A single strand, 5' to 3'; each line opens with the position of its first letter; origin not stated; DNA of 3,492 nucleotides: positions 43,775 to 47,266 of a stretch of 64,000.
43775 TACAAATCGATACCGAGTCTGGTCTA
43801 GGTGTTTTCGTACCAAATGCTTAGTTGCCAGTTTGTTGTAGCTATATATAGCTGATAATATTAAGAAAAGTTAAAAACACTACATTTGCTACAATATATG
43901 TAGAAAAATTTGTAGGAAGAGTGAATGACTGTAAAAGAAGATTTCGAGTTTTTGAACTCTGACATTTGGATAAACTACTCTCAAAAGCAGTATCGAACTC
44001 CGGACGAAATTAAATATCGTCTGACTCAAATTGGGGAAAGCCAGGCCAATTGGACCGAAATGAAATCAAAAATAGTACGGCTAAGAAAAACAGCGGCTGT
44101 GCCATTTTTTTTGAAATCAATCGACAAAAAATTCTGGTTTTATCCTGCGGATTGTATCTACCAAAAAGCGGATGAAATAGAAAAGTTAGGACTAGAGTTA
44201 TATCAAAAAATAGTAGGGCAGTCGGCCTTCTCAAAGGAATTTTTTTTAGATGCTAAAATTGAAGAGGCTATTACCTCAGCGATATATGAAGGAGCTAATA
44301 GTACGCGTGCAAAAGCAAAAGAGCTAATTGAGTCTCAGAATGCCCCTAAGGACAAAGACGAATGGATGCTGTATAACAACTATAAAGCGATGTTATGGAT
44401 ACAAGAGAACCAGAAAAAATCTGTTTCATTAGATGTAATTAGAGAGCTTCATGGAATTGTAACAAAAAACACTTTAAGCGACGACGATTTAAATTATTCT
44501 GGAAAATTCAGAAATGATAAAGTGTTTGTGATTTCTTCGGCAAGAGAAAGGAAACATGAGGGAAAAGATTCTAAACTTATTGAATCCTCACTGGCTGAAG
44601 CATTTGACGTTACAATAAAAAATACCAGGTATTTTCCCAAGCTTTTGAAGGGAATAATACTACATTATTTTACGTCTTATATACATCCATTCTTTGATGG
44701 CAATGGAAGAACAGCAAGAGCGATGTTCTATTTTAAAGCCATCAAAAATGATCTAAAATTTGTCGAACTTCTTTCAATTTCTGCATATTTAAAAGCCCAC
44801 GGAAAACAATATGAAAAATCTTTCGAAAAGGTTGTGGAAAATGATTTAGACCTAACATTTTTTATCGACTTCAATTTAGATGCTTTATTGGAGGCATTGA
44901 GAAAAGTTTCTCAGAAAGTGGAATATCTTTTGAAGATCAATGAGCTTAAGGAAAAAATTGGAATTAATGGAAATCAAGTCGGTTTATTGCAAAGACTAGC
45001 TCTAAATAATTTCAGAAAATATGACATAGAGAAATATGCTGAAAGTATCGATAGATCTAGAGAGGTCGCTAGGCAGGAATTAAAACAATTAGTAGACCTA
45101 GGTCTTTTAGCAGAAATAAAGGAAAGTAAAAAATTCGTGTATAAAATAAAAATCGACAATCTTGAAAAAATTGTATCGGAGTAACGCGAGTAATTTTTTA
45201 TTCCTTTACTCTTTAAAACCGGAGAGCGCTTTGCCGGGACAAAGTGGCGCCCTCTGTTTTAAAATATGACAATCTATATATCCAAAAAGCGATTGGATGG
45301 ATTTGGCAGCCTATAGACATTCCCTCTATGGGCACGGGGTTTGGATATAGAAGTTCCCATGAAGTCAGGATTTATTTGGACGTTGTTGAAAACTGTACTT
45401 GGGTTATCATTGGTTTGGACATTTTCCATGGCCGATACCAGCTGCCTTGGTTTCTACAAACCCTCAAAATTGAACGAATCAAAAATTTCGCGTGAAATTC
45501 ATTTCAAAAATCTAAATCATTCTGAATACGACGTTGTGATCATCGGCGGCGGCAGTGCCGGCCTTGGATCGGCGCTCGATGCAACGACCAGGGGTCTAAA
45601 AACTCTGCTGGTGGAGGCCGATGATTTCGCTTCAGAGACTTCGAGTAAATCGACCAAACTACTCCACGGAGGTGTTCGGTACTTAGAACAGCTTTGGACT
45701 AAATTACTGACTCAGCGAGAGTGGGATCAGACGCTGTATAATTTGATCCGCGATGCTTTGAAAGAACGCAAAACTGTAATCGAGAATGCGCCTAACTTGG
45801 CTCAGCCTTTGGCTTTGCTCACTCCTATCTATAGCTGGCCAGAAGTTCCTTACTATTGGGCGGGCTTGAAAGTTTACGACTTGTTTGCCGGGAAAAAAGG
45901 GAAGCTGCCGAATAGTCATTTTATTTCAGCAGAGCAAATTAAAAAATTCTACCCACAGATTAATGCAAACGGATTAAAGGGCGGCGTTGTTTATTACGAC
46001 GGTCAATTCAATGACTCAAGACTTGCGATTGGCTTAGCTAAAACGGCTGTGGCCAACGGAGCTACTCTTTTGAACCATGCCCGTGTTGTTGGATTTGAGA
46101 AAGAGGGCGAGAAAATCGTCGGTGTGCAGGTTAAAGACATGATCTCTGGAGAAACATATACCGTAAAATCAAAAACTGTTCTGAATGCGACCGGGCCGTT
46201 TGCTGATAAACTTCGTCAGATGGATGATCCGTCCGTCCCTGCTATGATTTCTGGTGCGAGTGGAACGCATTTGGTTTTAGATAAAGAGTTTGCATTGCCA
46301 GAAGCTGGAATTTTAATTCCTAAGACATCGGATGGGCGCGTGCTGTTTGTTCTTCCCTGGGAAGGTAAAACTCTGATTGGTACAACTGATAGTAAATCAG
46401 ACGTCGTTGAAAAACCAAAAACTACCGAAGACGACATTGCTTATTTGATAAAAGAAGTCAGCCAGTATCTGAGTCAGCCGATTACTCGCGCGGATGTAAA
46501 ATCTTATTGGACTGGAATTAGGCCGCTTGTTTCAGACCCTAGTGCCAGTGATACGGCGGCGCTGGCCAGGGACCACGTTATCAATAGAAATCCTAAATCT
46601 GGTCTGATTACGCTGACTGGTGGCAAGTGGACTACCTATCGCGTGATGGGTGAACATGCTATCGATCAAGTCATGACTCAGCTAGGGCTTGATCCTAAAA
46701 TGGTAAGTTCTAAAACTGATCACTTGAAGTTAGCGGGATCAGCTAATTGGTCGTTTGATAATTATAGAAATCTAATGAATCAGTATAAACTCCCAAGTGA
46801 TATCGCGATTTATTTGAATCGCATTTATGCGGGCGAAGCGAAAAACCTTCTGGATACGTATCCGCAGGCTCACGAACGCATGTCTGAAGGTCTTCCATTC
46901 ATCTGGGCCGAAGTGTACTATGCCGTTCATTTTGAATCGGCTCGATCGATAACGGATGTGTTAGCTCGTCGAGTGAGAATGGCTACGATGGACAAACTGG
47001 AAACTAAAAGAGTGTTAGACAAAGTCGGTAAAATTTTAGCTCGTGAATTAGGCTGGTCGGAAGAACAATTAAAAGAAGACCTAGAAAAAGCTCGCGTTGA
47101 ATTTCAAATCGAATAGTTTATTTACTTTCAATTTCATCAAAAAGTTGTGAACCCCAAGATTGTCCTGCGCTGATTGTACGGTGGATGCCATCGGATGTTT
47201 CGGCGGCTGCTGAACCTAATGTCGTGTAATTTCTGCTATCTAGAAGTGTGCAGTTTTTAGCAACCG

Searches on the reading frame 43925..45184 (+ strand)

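Call 59: search_protein_families(library=pfam, proteins=[window:43925-45184:+], max_evalue=0.001)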
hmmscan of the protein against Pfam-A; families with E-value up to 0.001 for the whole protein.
window:43925-45184:+ (419 aa): 1 family
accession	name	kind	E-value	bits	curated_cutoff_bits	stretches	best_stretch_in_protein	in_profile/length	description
PF02661.23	Fic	-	4.6e-12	47.1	24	1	167-269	2-90/93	Fic/DOC family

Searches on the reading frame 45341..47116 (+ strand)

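Call 59: search_protein_families(library=pfam, proteins=[window:45341-47116:+], max_evalue=0.001)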
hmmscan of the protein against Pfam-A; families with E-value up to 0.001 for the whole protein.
window:45341-47116:+ (591 aa): 9 families
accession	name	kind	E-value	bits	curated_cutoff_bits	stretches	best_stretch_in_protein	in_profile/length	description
PF01266.30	DAO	-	1.1e-60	206.5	27.9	1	64-434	1-353/353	FAD dependent oxidoreductase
PF16901.10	DAO_C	-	2e-26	92.7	31.4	1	457-576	1-125/126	C-terminal domain of alpha-glycerophosphate oxidase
PF12831.13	FAD_oxidored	-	2.6e-12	47.2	27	1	64-96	1-33/416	FAD dependent oxidoreductase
PF00890.30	FAD_binding_2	-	8e-12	45.5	20.4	1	64-101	1-41/414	FAD binding domain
PF07992.20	Pyr_redox_2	-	1.4e-06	28.4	26.1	1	63-100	1-39/291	Pyridine nucleotide-disulphide oxidoreductase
PF01494.25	FAD_binding_3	-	1.6e-06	28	22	0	62-117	1-55/349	FAD binding domain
PF01134.28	GIDA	-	3.1e-05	23.6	22.1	0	64-95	1-34/391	Glucose inhibited division protein A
PF03486.20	HI0933_like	-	0.00048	20.1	50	0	64-94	2-32/244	HI0933-like protein Rossmann domain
PF01946.23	Thi4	-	0.00055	19.7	26.2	0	57-93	12-49/235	Thi4 family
